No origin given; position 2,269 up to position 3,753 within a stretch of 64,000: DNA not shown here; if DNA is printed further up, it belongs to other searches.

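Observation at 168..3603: Operon coupling a GPP34-like cytoplasmic domain to a putative di-haem-b membrane module, an 11-site multihaem cytochrome c and a DUF3365 haem protein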

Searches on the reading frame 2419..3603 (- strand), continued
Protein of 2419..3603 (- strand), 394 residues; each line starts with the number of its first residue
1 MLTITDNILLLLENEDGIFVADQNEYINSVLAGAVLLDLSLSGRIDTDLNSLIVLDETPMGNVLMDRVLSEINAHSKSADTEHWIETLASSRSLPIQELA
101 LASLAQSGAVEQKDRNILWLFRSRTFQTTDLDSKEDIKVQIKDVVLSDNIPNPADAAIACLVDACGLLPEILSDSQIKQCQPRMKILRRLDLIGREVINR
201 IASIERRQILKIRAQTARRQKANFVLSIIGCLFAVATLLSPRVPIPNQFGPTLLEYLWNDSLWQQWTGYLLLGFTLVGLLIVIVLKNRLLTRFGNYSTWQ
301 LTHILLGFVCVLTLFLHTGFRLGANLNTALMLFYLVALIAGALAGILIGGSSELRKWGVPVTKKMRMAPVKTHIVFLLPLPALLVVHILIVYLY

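Call 23: search_protein_families(library=pfam, proteins=[P0112, P0113, P0096, P0105], max_evalue=0.01)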
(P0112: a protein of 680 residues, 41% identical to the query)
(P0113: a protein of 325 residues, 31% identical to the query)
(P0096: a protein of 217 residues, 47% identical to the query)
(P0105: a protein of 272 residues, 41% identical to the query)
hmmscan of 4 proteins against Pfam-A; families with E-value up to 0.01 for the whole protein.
P0112 (680 aa): 6 families
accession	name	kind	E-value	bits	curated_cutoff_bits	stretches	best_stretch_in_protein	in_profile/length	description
PF07992.20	Pyr_redox_2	-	5.1e-53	180.8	26.1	1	41-332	3-290/291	Pyridine nucleotide-disulphide oxidoreductase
PF00070.33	Pyr_redox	-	2.3e-13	50.9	22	1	182-253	1-71/82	Pyridine nucleotide-disulphide oxidoreductase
PF04324.20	Fer2_BFD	-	1.7e-07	31.9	26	1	450-495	1-46/50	BFD-like [2Fe-2S] binding domain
PF00890.30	FAD_binding_2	-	3.5e-06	26.9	20.4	1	293-321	370-405/414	FAD binding domain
PF13738.12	Pyr_redox_3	-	3.9e-06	26.8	30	1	127-313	116-305/305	Pyridine nucleotide-disulphide oxidoreductase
PF18267.7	Rubredoxin_C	-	4.2e-05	23.9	25.9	1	355-415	4-68/70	Rubredoxin NAD+ reductase C-terminal domain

P0113 (325 aa): 1 family
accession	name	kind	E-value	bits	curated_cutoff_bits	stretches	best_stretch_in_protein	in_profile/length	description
PF05719.16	GPP34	-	1.8e-32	113.4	29.1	1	10-213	2-199/201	Golgi phosphoprotein 3 (GPP34)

P0096 (217 aa): 1 family
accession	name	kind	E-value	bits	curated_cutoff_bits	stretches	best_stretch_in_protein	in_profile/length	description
PF05719.16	GPP34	-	2.1e-45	155.7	29.1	1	5-204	2-201/201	Golgi phosphoprotein 3 (GPP34)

P0105 (272 aa): 1 family
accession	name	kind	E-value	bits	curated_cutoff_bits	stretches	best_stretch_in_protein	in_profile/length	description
PF05719.16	GPP34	-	4e-37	128.7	29.1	1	14-224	3-198/201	Golgi phosphoprotein 3 (GPP34)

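Call 36: search_solved_structures(query=A3, max_evalue=0.001, show_alignments=1)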
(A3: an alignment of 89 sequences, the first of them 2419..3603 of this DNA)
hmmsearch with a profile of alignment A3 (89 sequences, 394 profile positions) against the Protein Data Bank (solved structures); distinct sequences matched with E-value up to 0.001: 5.
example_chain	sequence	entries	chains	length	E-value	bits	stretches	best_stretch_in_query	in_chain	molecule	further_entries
3kn1_A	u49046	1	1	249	6.2e-16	61.5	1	2-191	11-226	Golgi phosphoprotein 3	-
9qpq_A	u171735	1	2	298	1.1e-15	60.6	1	2-191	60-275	Golgi phosphoprotein 3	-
2zii_A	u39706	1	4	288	8e-12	48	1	2-149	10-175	Vacuolar protein sorting-associated protein 74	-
4tu3_A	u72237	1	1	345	1.4e-11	47.2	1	2-149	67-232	Vacuolar protein sorting-associated protein 74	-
2zih_A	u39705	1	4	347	1.4e-11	47.2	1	2-149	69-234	Vacuolar protein sorting-associated protein 74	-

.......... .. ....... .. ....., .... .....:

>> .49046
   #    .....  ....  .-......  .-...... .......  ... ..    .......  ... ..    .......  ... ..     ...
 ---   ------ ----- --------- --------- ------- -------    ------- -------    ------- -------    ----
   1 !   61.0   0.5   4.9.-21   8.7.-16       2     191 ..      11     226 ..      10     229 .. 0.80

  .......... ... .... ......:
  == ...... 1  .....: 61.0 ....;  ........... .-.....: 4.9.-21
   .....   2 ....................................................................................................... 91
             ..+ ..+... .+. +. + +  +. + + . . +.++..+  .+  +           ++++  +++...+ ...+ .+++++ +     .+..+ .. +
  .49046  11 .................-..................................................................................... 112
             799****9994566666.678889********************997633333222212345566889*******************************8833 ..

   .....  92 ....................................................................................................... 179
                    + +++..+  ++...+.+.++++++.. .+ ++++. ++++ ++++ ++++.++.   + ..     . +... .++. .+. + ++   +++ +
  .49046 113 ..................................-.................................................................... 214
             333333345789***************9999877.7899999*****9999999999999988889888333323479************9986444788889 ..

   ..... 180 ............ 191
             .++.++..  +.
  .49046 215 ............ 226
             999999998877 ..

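Call 37: find_encoding_contigs(protein=P0112, flank=6000, max_places=2)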
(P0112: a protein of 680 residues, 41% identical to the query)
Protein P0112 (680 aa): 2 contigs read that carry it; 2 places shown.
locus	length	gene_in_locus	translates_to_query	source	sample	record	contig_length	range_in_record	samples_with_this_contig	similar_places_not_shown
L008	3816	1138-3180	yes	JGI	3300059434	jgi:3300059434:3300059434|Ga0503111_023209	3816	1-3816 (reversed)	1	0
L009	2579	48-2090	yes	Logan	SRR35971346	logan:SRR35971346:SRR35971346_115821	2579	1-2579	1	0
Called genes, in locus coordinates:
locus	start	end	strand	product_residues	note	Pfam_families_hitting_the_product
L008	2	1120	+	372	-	?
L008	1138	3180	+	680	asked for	PF07992:Pyr_redox_2, PF13738:Pyr_redox_3 (weak), PF00070:Pyr_redox, PF00890:FAD_binding_2 (faint), PF04324:Fer2_BFD (weak)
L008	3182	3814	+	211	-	?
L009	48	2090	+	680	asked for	PF07992:Pyr_redox_2, PF13738:Pyr_redox_3 (weak), PF00070:Pyr_redox, PF00890:FAD_binding_2 (faint), PF04324:Fer2_BFD (weak)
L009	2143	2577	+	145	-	?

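Call 44: predict_structure(alignment_id=A3)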
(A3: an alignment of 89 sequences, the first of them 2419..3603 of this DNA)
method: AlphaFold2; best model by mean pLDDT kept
length: 394 residues; sequences in the alignment: 89
mean_pLDDT: 83.1   pTM: 0.67
mean pLDDT of the five models: 83.1, 74.5, 74.3, 73.7, 69.8
residues with pLDDT >= 90: 106; 70-90: 233; 50-70: 49; < 50: 6
segments of 3 or more residues with pLDDT < 50: 116-118
pLDDT, mean of each block of 10 residues (from residue 1): 86 70 78 93 88 89 90 84 89 81 80 59 62 83 87 89 86 89 88 86 84 83 90 84 59 67 87 93 78 72 91 84 79 92 89 83 86 93 90 79
secondary structure, 60 per line:
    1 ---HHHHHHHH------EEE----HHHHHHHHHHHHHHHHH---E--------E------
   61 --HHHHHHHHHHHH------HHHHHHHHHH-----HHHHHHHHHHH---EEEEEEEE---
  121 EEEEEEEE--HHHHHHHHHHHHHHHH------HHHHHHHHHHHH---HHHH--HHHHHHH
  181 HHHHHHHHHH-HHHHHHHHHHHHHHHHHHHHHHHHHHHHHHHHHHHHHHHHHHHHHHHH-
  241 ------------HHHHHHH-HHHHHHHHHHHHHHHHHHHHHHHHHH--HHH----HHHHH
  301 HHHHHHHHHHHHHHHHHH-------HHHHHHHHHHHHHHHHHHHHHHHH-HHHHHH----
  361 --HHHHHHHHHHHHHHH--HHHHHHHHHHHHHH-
elements in order: H4-11 E18-20 H25-41 H63-74 H81-90 H96-106 E110-117 E121-128 H131-146 H153-164 H168-171 H174-190 H192-239 H253-259 H261-286 H296-318 H326-349 H351-356 H363-377 H380-393

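Call 48: fold_search(model_id=the predicted structure, library=pdb)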
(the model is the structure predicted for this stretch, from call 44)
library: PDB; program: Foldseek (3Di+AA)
matches with E <= 10: 180; with E <= 0.001: 8
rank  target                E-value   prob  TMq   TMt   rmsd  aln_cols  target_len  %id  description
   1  9qpq_B                1.2e-07  1.00  0.43  0.67   4.3       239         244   21  The structure of the COPI leaf bound to GOLPH3 (released 2025-10-22)
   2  3kn1                  1.3e-07  1.00  0.42  0.66   4.6       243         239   22  Crystal Structure of Golgi Phosphoprotein 3 N-term Truncation Variant (released 2009-12-15)
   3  2zii_A                2.0e-06  1.00  0.39  0.54   8.4       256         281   20  Crystal Structure of Yeast Vps74-N-term Truncation Variant (released 2008-04-22)
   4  2zih_D                2.4e-06  1.00  0.39  0.53   8.3       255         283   18  Crystal Structure of Yeast Vps74 (released 2008-04-22)
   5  2zih_A                2.5e-06  1.00  0.40  0.54   8.4       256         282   19  Crystal Structure of Yeast Vps74 (released 2008-04-22)
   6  2zih_B                5.8e-06  1.00  0.39  0.53   4.7       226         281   20  Crystal Structure of Yeast Vps74 (released 2008-04-22)
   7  2zih_C                7.2e-06  1.00  0.40  0.55   3.8       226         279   18  Crystal Structure of Yeast Vps74 (released 2008-04-22)
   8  4tu3_A                2.7e-05  1.00  0.35  0.52   8.9       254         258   18  Crystal structure of yeast Sac1/Vps74 complex (released 2014-08-27)
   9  9k2v_A                1.4e-01  0.13  0.12  0.06  32.1       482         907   11  Cyanophage A4 pre-ejectosome (released 2025-04-09)
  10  5dfn_B                9.6e-01  0.21  0.14  0.26  15.6       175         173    8  Structure of Tetrahymena Telomerase P45 C-terminal domain (released 2015-10-28)
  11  1ku9_A                9.6e-01  0.18  0.09  0.20  15.8       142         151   14  X-ray Structure of a Methanococcus jannaschii DNA-Binding Protein: Implications for Antibiotic Resistance in Staphyloc (released 2002-12-25)
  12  7z0h_O                1.1e+00  0.06  0.09  0.07  25.3       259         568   15  Structure of yeast RNA Polymerase III-Ty1 integrase complex at 2.6 A (focus subunit AC40). (released 2023-04-05)
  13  4o7g_A                1.3e+00  0.23  0.16  0.26  17.8       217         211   12  Crystal Structure of Ascorbate-bound Cytochrome b561, crystal soaked in 1 M L-ascorbate for 40 minutes (released 2014-02-05)
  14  7z1o_O                1.3e+00  0.13  0.11  0.08  15.9       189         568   11  Structure of yeast RNA Polymerase III PTC + NTPs (released 2022-08-31)
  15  8wam_A                1.5e+00  0.06  0.14  0.11  21.1       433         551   12  Cryo-EM structure of the ABCG25 E232Q mutant bound to ATP and Magnesium (released 2023-09-27)
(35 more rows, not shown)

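Call 51: find_related_loci(query=A1, collection=genome_contigs, flank=6000)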
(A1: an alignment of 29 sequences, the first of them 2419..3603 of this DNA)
Query A1 (394 aa) in genome_contigs; peptide patterns used: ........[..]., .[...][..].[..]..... (x = any residue, [..] = any of these).
188 stretches matched a pattern; 171 encode a relative of the query (tblastn E <= 1e-3); the best 80 are kept; 80 distinct loci.
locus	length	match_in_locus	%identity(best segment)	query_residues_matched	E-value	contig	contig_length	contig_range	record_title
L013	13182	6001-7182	98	1-394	0e+0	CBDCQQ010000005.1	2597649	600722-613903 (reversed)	MAG: Arenicellales bacterium isolate b687d975-9751-486f-9689-3abe7c8b9e48 genome assembly, contig: contig_5, whole genom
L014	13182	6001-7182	97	1-394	0e+0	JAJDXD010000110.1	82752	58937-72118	MAG: Gammaproteobacteria bacterium isolate jk18x25bins.87 k141_574470, whole genome shotgun sequence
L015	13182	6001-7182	72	1-394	0e+0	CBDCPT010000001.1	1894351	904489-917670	MAG: Arenicellales bacterium isolate fadde0ce-b209-473f-868c-ec93306c25c8 genome assembly, contig: contig_1, whole genom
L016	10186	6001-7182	64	1-394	2e-166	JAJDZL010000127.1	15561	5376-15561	MAG: Gammaproteobacteria bacterium isolate jk18x40bins.47 k141_1324530, whole genome shotgun sequence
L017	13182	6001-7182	64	1-394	6e-164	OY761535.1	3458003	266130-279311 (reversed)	MAG: Arenicellales bacterium isolate 84d41cb1-8764-43d3-92a7-53f72595dab7 genome assembly, chromosome: 1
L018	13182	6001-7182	63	1-394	4e-152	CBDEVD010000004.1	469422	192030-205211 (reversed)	MAG: Arenicellales bacterium isolate 024ae31b-b524-480c-aba5-61ed3f32f6b3 genome assembly, contig: contig_4, whole genom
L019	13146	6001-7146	50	13-394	2e-122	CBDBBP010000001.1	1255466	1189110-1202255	MAG: Arenicellales bacterium isolate 30f20f54-89b0-4b51-9158-1170f9f4a376 genome assembly, contig: contig_1, whole genom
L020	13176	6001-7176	46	1-394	2e-118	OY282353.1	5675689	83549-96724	MAG: uncultured Gammaproteobacteria bacterium genome assembly, chromosome: 1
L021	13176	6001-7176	46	1-394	2e-117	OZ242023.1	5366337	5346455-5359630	MAG: Gammaproteobacteria bacterium isolate bb6fca1c-7aa0-4b6b-ab67-8beeb69306b8 genome assembly, chromosome: 1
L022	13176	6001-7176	45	1-394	3e-116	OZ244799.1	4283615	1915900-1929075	MAG: bacterium isolate fda9cd22-9c8c-44c4-8321-deb2e702e096 genome assembly, chromosome: 1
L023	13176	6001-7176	47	1-394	7e-116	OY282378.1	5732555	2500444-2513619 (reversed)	MAG: uncultured Gammaproteobacteria bacterium genome assembly, chromosome: 1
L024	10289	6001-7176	44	1-394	8e-116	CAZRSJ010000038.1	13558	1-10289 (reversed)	MAG TPA_asm: uncultured Chromatiales bacterium isolate SRP109090_co1_9 genome assembly, contig: NODE_6793_length_13558_c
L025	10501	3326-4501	44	1-394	2e-115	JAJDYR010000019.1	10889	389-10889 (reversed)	MAG: bacterium isolate jk18x34bins.43 k141_77383, whole genome shotgun sequence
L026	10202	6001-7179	49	1-394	2e-115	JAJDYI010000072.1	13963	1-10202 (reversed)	MAG: Alphaproteobacteria bacterium isolate jk18x34bins.19 k141_54199, whole genome shotgun sequence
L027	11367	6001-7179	50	1-394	5e-113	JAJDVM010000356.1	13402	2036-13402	MAG: Defluviicoccus sp. isolate jk18x22bins.41 k141_325327, whole genome shotgun sequence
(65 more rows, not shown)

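Call 67: find_encoding_contigs(protein=P0097, flank=7000, max_places=3)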
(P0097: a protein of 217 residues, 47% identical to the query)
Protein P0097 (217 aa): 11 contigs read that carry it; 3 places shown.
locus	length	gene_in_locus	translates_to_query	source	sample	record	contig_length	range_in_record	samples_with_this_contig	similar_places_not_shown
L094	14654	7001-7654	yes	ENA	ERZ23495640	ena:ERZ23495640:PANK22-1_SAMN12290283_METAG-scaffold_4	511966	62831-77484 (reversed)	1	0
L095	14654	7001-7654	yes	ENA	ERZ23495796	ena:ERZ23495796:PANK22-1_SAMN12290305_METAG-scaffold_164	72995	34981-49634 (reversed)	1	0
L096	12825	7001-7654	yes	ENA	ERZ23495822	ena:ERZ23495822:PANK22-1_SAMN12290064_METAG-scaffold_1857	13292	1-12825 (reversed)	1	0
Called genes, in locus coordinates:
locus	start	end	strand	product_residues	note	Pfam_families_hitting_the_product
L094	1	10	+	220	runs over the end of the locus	PF00702:Hydrolase, PF13419:HAD_2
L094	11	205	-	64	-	-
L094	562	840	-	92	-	PF01381:HTH_3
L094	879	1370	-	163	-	-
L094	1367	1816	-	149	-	-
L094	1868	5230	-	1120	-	PF02384:N6_Mtase, PF07669:Eco57I (weak), PF18135:Type_ISP_C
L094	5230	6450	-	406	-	PF02515:CoA_transf_3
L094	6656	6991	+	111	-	PF01740:STAS, PF13466:STAS_2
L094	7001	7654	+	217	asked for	PF05719:GPP34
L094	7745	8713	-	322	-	PF00135:COesterase, PF20434:BD-FAE, PF07859:Abhydrolase_3, PF00326:Peptidase_S9 (weak)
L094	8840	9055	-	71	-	-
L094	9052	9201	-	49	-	-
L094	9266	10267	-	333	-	PF02012:BNR (faint), PF25852:DUF6242_C (faint), PF14870:PSII_BNR (weak), PF15902:Sortilin-Vps10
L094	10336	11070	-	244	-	PF00596:Aldolase_II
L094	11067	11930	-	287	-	PF03476:MOSC_N, PF03473:MOSC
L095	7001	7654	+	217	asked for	PF05719:GPP34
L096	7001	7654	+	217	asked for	PF05719:GPP34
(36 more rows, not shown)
